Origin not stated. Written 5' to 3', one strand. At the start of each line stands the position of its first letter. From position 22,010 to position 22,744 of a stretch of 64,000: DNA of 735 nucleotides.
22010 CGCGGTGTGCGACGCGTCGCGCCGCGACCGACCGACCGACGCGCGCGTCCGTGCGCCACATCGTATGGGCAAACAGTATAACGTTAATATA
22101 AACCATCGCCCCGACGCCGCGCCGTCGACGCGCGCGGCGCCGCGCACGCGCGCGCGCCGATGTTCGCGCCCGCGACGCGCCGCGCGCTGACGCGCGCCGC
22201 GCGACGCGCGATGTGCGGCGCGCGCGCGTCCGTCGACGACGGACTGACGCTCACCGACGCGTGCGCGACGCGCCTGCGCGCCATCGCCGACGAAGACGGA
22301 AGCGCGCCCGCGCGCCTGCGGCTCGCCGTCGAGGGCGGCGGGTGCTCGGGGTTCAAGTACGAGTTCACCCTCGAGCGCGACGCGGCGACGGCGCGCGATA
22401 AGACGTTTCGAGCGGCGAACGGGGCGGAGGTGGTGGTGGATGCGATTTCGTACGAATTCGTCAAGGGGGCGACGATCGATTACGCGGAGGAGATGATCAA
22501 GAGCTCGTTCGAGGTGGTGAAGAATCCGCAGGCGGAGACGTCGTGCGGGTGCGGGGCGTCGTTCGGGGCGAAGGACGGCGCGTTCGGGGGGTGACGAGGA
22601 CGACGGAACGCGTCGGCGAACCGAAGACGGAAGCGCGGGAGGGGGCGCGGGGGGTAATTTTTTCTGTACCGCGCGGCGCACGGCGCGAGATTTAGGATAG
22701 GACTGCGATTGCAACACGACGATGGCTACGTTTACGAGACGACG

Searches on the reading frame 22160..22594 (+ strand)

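Call 18: search_protein_families(library=pfam, proteins=[window:22160-22594:+], max_evalue=0.01)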
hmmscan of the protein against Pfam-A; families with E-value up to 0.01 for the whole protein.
window:22160-22594:+ (144 aa): 1 family
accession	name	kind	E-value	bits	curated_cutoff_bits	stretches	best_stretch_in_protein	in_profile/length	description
PF01521.26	Fe-S_biosyn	-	1.3e-13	51.6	26.3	1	29-132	3-109/110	Iron-sulphur cluster biosynthesis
